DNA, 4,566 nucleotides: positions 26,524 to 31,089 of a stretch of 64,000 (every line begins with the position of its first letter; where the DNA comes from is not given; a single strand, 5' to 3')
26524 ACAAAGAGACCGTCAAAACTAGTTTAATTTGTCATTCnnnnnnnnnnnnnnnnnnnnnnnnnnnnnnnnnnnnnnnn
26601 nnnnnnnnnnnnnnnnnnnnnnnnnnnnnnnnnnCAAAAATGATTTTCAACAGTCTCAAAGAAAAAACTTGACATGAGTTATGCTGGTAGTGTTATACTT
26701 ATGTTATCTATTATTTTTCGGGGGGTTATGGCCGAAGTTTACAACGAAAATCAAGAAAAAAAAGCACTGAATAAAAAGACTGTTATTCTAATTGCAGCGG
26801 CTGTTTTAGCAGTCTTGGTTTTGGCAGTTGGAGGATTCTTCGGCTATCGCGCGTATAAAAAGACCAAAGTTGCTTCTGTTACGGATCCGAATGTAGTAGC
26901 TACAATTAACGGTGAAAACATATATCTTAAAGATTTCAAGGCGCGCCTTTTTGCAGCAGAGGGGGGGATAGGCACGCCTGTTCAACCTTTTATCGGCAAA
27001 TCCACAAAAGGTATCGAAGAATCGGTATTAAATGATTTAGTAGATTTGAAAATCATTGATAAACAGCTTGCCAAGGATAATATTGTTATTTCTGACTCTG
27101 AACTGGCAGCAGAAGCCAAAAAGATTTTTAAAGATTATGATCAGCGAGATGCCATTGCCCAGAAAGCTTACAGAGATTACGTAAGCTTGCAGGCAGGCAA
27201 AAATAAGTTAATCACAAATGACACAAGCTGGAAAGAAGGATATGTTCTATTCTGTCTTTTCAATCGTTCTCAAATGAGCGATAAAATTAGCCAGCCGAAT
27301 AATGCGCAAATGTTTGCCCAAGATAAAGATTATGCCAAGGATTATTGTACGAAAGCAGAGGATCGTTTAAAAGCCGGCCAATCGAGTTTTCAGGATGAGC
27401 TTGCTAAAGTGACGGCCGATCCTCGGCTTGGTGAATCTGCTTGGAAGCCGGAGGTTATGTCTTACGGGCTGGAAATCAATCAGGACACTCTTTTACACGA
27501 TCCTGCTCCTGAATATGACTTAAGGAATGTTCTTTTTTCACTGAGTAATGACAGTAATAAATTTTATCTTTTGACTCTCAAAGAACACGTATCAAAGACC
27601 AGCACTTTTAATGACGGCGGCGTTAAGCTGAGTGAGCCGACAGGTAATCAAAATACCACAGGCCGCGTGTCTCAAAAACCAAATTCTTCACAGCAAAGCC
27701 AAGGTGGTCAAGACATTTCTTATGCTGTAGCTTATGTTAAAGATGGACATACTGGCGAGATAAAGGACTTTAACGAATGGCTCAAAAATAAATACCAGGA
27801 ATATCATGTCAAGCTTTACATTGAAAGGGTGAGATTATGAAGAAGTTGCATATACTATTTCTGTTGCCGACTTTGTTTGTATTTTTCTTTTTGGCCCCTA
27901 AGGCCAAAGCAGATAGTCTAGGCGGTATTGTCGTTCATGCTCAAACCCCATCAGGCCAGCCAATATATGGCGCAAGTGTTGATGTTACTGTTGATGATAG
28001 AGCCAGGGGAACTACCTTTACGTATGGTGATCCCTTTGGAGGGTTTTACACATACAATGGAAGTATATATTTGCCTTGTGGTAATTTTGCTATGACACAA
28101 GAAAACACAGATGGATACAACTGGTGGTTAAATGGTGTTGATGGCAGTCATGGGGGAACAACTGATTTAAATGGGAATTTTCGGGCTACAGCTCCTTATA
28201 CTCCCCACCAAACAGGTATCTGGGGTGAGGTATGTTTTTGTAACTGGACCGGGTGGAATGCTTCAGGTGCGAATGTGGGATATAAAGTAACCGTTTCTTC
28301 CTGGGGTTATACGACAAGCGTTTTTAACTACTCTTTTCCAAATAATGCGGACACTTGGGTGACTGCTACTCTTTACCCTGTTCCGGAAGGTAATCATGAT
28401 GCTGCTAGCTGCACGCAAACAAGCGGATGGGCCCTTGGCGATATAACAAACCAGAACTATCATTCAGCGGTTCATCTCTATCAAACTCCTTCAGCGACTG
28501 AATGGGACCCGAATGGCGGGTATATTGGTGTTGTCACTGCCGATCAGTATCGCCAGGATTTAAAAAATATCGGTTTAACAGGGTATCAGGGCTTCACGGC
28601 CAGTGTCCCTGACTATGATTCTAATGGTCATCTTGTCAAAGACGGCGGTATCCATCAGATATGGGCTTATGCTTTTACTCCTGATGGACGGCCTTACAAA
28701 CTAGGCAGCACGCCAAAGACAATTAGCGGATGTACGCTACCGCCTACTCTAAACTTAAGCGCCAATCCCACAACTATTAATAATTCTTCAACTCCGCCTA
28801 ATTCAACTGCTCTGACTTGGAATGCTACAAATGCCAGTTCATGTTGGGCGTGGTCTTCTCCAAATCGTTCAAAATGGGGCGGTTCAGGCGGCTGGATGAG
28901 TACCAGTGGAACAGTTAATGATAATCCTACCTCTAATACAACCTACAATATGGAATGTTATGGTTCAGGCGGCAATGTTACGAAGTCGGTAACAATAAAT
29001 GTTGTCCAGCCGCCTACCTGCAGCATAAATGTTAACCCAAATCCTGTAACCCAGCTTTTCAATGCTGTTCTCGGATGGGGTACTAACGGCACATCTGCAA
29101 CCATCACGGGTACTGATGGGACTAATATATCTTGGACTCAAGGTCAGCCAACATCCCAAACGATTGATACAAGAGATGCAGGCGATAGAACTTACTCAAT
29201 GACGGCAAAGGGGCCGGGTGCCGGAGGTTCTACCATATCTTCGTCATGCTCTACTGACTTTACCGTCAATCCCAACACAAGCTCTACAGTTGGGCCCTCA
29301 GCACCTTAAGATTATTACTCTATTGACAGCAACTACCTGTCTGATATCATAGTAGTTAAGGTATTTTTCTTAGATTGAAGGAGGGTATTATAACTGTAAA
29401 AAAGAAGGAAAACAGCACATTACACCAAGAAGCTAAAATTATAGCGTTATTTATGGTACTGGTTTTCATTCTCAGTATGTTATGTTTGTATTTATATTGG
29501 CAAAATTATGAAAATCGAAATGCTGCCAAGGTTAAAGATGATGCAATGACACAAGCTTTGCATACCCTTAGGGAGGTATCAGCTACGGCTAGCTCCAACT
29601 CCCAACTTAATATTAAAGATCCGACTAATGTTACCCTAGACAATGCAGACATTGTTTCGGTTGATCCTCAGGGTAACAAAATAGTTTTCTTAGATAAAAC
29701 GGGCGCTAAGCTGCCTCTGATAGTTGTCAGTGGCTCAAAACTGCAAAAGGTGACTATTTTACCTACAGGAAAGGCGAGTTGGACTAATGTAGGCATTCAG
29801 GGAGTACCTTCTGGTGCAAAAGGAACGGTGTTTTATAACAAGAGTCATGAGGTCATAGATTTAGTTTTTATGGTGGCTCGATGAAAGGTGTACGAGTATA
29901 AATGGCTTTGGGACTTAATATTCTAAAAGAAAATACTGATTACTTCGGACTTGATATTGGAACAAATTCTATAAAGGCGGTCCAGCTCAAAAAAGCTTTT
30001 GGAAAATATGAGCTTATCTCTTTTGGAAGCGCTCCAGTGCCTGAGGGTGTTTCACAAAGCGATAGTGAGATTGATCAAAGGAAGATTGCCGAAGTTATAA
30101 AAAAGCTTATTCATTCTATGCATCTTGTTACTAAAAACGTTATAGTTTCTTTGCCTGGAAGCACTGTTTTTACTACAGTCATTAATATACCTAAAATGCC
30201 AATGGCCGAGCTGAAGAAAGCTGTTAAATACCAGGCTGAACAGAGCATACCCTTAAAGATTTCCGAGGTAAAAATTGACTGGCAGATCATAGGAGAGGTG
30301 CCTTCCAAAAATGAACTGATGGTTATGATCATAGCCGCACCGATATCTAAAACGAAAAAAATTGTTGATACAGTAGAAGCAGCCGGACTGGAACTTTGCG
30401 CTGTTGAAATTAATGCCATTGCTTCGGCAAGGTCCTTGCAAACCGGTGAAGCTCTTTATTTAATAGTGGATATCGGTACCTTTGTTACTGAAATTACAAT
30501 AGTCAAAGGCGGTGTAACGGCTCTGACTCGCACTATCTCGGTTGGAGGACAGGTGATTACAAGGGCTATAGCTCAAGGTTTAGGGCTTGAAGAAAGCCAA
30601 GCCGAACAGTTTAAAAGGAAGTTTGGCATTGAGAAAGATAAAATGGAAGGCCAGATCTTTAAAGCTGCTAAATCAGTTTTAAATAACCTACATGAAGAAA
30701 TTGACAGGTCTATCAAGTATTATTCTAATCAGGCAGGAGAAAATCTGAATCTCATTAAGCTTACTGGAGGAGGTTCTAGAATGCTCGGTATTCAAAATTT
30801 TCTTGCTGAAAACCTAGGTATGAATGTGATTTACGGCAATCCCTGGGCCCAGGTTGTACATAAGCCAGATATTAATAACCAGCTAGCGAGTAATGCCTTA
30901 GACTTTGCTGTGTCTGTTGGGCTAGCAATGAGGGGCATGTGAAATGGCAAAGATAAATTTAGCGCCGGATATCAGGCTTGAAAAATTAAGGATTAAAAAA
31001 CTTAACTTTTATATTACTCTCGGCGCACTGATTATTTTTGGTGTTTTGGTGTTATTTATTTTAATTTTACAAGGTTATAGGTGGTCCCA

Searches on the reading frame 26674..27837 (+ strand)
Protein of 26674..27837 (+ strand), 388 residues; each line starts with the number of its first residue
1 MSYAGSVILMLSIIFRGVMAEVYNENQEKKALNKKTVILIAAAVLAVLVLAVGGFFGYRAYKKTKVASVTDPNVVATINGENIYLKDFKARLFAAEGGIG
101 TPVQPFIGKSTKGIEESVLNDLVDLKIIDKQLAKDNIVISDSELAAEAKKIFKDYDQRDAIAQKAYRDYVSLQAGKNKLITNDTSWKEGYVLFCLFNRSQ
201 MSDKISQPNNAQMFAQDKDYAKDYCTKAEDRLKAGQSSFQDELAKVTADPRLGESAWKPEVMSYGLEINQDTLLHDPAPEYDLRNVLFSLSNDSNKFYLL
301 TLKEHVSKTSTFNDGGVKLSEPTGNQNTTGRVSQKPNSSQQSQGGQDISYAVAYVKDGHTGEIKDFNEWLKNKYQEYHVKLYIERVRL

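Call 30: search_protein_families(library=pfam, proteins=[window:26674-27837:+], max_evalue=0.00001)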
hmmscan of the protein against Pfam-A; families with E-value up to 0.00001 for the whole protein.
window:26674-27837:+ (388 aa): 2 families
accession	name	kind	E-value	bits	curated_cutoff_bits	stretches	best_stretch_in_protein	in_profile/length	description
PF13623.11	SurA_N_2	-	5.9e-12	46.1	28.5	1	32-150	4-121/145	SurA-like N-terminal domain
PF13624.11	SurA_N_3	-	5.4e-10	39.8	27.2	1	34-172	9-140/162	SurA-like N-terminal domain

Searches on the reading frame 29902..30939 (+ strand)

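Call 30: search_protein_families(library=pfam, proteins=[window:29902-30939:+], max_evalue=0.00001)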
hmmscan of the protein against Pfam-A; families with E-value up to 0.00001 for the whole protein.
window:29902-30939:+ (346 aa): 4 families
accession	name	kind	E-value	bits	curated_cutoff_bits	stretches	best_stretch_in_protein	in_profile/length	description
PF11104.14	PilM_2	-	6.9e-51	173.6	27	1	16-345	1-339/340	Type IV pilus assembly protein PilM;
PF14450.12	FtsA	-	1.1e-18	68.2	31.8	1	188-322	2-120/127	Cell division protein FtsA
PF25216.1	Volactin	-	8.2e-08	32.5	35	1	189-305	171-291/321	Volactin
PF06723.19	MreB_Mbl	-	4.2e-06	26.3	27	0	252-316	242-308/327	MreB/Mbl protein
